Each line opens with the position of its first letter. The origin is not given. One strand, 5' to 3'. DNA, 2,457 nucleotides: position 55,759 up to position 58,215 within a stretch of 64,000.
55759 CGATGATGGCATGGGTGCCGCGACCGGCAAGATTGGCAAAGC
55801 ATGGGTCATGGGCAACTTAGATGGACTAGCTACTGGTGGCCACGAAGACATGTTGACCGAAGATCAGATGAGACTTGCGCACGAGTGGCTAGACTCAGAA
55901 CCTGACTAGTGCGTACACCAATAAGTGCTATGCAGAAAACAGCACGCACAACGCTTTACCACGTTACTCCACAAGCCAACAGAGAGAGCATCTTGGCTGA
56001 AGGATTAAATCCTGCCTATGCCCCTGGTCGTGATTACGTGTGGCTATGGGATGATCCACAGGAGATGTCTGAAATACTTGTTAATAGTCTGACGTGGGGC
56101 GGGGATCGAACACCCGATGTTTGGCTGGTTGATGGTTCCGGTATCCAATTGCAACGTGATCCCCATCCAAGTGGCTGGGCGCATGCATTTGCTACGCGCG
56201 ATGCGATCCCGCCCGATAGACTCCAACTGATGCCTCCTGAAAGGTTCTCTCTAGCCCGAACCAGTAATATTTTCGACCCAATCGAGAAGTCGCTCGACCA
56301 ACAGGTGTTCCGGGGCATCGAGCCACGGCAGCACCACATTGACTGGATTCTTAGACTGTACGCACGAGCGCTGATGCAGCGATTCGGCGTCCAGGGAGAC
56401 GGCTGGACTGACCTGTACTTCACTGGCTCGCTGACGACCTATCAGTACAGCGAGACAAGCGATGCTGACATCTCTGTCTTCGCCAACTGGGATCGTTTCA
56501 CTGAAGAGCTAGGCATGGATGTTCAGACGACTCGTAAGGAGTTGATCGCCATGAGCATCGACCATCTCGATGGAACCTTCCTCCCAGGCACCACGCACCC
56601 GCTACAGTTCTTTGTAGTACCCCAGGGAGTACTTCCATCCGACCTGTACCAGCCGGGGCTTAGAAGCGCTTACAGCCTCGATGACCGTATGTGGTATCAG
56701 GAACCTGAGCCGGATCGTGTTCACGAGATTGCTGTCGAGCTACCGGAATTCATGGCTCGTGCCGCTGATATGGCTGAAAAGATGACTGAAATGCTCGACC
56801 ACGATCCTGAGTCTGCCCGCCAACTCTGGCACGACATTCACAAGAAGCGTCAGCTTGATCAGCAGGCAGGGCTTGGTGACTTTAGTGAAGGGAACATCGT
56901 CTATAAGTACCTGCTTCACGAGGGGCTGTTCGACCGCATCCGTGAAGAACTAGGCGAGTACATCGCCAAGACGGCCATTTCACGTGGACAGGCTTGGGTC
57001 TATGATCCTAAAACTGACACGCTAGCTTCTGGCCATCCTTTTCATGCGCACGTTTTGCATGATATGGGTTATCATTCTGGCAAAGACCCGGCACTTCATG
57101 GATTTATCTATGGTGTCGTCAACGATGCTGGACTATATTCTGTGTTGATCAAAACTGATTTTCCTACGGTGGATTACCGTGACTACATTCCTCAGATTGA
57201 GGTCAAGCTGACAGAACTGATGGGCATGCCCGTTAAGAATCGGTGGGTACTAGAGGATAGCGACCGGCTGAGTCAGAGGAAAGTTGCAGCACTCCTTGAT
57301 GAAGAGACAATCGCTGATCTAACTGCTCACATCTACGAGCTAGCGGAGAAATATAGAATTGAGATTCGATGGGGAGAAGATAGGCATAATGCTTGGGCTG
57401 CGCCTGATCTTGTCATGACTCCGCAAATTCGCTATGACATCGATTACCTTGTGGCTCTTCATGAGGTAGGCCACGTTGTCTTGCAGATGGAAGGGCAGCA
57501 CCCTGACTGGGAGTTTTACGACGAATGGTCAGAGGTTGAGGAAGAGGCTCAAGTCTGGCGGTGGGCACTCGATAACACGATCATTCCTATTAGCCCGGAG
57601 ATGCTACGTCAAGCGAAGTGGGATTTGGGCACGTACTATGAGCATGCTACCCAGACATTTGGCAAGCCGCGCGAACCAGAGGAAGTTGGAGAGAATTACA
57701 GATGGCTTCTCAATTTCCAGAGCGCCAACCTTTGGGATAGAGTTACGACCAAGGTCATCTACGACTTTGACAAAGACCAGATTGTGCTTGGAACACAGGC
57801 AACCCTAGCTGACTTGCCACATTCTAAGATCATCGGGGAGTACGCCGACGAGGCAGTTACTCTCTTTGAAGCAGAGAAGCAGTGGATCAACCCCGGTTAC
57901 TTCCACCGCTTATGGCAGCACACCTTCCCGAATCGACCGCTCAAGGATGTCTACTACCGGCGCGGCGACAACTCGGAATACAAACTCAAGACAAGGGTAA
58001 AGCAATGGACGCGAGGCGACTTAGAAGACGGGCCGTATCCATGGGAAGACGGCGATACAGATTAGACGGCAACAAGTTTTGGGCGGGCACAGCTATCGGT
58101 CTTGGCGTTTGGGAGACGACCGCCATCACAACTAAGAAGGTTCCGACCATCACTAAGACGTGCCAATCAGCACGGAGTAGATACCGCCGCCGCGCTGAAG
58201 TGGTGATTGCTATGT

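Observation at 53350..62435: Three consecutive large proteins each with a Pol-beta nucleotidyltransferase motif, two with Tpt1/KptA-like N-domains: putative RNA-end repair / anti-defence cluster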

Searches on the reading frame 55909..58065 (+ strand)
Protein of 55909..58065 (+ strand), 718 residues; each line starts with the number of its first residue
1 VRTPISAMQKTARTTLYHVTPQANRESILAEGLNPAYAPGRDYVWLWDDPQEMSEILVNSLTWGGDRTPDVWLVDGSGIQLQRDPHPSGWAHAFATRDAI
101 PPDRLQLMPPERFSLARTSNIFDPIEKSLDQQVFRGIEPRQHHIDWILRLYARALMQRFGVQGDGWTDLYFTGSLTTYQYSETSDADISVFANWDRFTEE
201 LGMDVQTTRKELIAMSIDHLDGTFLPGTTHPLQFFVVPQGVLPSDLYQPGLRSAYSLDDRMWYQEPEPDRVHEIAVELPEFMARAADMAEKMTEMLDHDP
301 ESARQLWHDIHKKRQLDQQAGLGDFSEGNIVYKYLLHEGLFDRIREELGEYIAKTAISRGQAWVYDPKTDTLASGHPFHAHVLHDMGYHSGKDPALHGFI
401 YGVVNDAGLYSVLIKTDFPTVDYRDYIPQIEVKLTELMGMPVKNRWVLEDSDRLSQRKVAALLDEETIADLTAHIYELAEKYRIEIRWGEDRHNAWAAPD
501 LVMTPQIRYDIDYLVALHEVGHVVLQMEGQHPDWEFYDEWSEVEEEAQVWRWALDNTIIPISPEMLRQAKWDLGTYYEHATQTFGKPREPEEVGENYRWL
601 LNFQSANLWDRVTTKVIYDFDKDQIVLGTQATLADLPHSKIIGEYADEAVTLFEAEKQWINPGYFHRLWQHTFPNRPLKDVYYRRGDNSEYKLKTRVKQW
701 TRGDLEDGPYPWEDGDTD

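Call 3: search_protein_families(library=pfam, proteins=[window:55909-58065:+], max_evalue=0.1)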
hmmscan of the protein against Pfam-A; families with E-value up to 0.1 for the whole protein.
window:55909-58065:+ (718 aa): 1 family
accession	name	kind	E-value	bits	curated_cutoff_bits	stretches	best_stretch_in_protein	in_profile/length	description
PF08353.15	MurT_C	-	0.023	15.2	25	1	17-71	13-67/110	MurT ligase C-terminal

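Call 4: search_protein_families(library=phrogs, proteins=[window:55909-58065:+], max_evalue=0.01)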
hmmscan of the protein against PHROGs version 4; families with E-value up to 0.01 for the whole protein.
window:55909-58065:+ (718 aa): 1 family
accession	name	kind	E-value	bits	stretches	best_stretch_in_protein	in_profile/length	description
phrog_36119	-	unknown function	2.3e-06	28.2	1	167-348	63-237/247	-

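Call 6: search_dna_similar(query=window:55909-58065:+, collection=phages, mode=protein)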
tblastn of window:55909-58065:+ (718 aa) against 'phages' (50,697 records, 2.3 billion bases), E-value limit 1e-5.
No match.

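Call 10: find_homologous_proteins(query=window:55909-58065:+, max_evalue=0.001)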
Query window:55909-58065:+ (718 aa): 179 proteins with E <= 0.001 among 8000 candidates; the best 120 are listed.
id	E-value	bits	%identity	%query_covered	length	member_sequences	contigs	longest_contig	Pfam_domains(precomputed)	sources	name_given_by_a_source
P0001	0.0e+0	1680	100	99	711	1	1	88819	-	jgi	jgi:hypothetical protein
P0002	1.3e-227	776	75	34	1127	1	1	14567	PF00293.35,PF00211.26,PF14815.13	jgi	jgi:8-oxo-dGTP diphosphatase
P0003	1.2e-155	538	68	38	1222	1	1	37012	PF02834.23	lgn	-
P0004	5.1e-148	513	46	81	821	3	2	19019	-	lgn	-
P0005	2.3e-141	491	52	44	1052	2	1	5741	-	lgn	-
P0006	2.0e-136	474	61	37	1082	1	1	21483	PF02834.23,PF13563.13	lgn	-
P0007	1.1e-135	472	65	34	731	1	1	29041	-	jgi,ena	-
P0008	2.2e-133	464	61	36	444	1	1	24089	-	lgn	-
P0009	2.6e-131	457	63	36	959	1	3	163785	-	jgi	jgi:hypothetical protein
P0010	5.8e-131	456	63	34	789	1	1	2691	-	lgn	-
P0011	1.1e-130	455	65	29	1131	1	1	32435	-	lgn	-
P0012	1.7e-130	455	60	34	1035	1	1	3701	PF13649.13,PF08241.19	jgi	jgi:SAM-dependent methyltransferase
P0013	7.0e-126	440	59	35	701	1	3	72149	-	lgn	-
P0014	3.0e-122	428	62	29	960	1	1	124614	PF14528.12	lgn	-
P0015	1.1e-121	426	65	34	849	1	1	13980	PF00211.26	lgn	-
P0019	1.7e-116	409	57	33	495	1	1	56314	-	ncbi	-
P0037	1.1e-97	346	56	33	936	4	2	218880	PF02834.23,PF13563.13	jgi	jgi:2'-5' RNA ligase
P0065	1.3e-82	296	56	36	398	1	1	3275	-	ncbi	-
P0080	1.1e-60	224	41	42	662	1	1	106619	PF13489.13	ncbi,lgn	-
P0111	6.9e-54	201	45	34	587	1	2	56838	-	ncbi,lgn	-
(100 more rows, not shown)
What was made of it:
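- Some homologues carry cyclase, NUDIX or 2H cargo (call 10).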

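Call 35: find_encoding_contigs(protein=P0001, flank=10000, max_places=3)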
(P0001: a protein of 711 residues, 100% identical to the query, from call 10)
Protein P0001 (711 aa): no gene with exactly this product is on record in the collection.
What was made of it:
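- Tried and rejected: find_encoding_contigs for the window's own protein returned 'not on record' (call 35), so the remaining roughly 25 kb of the 88.8-kb contig could not be read.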

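Call 36: find_encoding_contigs(protein=P0037, flank=10000, max_places=2)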
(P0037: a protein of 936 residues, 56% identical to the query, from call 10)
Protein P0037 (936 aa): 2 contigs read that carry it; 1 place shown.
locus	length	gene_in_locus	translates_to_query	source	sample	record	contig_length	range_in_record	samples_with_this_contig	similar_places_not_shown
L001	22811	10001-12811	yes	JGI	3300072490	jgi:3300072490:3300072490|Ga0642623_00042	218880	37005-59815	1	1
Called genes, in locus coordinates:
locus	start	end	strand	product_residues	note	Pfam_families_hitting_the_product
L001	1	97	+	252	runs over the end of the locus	-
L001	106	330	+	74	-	-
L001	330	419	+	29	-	-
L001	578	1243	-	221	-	PF00857:Isochorismatase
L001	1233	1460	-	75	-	-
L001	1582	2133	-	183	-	-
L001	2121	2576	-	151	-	-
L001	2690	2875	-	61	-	-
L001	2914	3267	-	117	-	-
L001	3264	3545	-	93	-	-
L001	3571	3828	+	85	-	-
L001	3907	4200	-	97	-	-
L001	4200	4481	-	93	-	-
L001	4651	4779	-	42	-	-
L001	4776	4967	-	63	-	-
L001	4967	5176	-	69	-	-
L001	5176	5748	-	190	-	-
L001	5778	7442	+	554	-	PF01743:PolyA_pol, PF12627:PolyA_pol_RNAbd, PF01966:HD, PF13735:tRNA_NucTran2_2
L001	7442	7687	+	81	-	-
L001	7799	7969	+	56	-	-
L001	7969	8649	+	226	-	PF18896:SLT_3, PF25994:HH_AprE (faint), PF24161:CCDC39 (weak), PF06005:ZapB (faint), PF24627:PUMA_CC (weak), PF27954:CCDC192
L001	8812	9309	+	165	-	-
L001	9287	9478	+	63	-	-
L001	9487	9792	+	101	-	PF13392:HNH_3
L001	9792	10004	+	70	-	-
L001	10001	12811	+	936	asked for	PF02834:LigT_PEase (weak), PF13563:2_5_RNA_ligase2 (weak)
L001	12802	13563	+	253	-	-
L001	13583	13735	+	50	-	-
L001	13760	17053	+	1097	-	-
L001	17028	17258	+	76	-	-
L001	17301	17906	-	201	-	-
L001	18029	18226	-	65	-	-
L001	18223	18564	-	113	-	-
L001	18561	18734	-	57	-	-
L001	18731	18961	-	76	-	-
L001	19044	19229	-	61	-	-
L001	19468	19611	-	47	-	-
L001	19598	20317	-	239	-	-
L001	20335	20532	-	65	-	-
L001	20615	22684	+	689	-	-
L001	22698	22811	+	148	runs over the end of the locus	PF00989:PAS, PF13188:PAS_8, PF08448:PAS_4, PF13426:PAS_9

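Call 37: find_encoding_contigs(protein=P0009, flank=10000, max_places=2)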
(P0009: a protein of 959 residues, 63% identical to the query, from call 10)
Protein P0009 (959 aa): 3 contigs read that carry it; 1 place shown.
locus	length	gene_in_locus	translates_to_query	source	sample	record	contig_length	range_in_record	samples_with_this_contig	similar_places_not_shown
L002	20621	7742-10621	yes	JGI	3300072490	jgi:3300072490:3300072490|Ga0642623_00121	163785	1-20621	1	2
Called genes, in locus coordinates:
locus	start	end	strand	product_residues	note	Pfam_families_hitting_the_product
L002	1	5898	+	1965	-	?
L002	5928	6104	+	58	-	-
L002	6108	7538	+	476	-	PF01743:PolyA_pol, PF12627:PolyA_pol_RNAbd, PF01966:HD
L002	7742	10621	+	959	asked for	-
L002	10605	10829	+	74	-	-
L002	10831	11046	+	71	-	-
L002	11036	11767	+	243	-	-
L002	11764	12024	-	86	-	-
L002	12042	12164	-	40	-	-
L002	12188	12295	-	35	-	-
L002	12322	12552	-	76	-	-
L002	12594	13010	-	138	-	-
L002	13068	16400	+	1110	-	-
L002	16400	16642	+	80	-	-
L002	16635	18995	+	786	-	PF00391:PEP-utilizers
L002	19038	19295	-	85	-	-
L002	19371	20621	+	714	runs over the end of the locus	PF23451:Zn_ribbon_PaaD (faint)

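Call 57: search_protein_families(library=phrogs, proteins=[L002:16635-18995:+, L002:19371-20621:+, L001:20615-22684:+, L001:12802-13563:+, L002:11036-11767:+, L002:1-5898:+, L001:7969-8649:+], max_evalue=0.001)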
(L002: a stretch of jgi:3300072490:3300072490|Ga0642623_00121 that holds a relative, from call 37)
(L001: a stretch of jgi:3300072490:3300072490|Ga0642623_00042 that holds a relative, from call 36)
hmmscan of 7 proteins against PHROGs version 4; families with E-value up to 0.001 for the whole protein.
L002:16635-18995:+ (786 aa): 1 family
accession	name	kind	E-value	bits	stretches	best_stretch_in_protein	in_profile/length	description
phrog_18609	-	other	1e-05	25.2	1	606-687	415-494/685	kinase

L002:19371-20621:+ (417 aa): 3 families
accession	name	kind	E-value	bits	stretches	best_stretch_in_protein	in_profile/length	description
phrog_14328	-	unknown function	0.00048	21.2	0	330-371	69-109/141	-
phrog_9188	-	unknown function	0.00057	21.1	0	329-372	28-65/70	-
phrog_34931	-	unknown function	0.00087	20.3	0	148-190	137-181/208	-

L001:20615-22684:+ (689 aa): 1 family
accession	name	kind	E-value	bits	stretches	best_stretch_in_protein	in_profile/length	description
phrog_1474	-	unknown function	0.00026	22.1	0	396-440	49-95/99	unknown function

L001:12802-13563:+ (253 aa): 0 families

L002:11036-11767:+ (243 aa): 0 families

L002:1-5898:+ (1965 aa): 0 families

L001:7969-8649:+ (226 aa): 20 families
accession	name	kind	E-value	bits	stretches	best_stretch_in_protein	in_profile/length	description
phrog_19577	-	head and packaging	3.4e-09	37.3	1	121-218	89-186/378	minor head protein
phrog_1219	-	tail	2.9e-08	34.7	1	113-203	52-146/233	tail needle protein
phrog_77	-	DNA, RNA and nucleotide metabolism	1.1e-07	31.8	1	123-225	656-779/967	SbcC-like subunit of palindrome specific endonuclease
phrog_4619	-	unknown function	1.9e-06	28.1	1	122-223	84-189/556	-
phrog_2619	-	unknown function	3e-06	28.4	1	97-188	24-110/124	-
phrog_21066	-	unknown function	5.2e-06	27.5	1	127-225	87-184/228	-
phrog_5328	-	unknown function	9e-05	23.8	1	135-222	5-92/101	-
phrog_1056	-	tail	0.00011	22.1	1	119-199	56-134/582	fibritin neck whisker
phrog_3550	-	unknown function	0.00016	23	0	140-199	3-57/79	-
phrog_6631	-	unknown function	0.00016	22.2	1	137-225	25-111/251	-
phrog_38044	-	unknown function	0.00016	19.8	1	122-213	3126-3217/3576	-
phrog_4876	-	unknown function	0.00019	22.2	1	121-220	103-202/226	-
phrog_13113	-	unknown function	0.0002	22.8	1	101-188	45-132/134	-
phrog_167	-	tail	0.00021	20.1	1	120-222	110-224/1555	tail length tape measure protein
phrog_1244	-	unknown function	0.0003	21.2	0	179-222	31-74/157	-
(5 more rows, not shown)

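Call 60: search_protein_families(library=ncbifam, proteins=[window:55909-58065:+], max_evalue=0.01)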
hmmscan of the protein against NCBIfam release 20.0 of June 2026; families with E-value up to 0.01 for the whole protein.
window:55909-58065:+ (718 aa): 0 families

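Call 63: list_cluster_members(proteins=[P0019, P0065, P0080, P0111, P0126, P0001, P0121])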
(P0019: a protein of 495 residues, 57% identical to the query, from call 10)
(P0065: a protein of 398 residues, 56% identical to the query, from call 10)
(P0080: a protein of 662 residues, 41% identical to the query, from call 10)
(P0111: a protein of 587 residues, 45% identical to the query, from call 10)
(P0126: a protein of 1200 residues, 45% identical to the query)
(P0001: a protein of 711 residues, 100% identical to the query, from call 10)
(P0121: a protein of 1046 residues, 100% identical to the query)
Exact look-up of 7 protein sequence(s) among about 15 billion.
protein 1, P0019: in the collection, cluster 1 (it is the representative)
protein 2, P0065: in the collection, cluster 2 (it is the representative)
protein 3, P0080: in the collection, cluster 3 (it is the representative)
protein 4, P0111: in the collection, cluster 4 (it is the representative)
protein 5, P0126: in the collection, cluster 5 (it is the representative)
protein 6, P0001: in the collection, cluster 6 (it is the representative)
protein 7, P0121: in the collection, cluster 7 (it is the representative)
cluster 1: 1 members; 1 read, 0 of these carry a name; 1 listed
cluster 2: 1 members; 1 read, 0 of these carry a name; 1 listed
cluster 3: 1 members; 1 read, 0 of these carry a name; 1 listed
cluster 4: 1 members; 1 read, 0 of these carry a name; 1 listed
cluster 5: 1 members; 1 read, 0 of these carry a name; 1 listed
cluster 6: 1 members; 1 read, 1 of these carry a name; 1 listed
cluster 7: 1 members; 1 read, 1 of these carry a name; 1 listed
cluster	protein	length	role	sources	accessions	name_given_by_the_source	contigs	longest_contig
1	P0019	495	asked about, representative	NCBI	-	-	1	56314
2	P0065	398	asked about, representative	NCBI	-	-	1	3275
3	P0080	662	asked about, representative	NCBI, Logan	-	-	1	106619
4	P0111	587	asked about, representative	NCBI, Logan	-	-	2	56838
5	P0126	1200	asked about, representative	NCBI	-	-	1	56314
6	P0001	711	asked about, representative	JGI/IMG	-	hypothetical protein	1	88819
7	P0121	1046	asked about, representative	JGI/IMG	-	hypothetical protein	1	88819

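Call 74: search_protein_families(library=padloc, proteins=[window:55909-58065:+], max_evalue=0.1)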
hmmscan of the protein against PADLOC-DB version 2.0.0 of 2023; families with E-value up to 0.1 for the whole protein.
window:55909-58065:+ (718 aa): 0 families

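Call 84: search_solved_structures(query=window:55909-58065:+, max_evalue=1, show_alignments=2)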
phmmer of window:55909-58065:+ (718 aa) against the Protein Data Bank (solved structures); distinct sequences matched with E-value up to 1: 1.
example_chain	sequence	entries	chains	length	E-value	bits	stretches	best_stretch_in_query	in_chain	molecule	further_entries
9b2f_A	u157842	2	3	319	0.9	10.9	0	400-440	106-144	Dehydrogenase/reductase SDR family member 9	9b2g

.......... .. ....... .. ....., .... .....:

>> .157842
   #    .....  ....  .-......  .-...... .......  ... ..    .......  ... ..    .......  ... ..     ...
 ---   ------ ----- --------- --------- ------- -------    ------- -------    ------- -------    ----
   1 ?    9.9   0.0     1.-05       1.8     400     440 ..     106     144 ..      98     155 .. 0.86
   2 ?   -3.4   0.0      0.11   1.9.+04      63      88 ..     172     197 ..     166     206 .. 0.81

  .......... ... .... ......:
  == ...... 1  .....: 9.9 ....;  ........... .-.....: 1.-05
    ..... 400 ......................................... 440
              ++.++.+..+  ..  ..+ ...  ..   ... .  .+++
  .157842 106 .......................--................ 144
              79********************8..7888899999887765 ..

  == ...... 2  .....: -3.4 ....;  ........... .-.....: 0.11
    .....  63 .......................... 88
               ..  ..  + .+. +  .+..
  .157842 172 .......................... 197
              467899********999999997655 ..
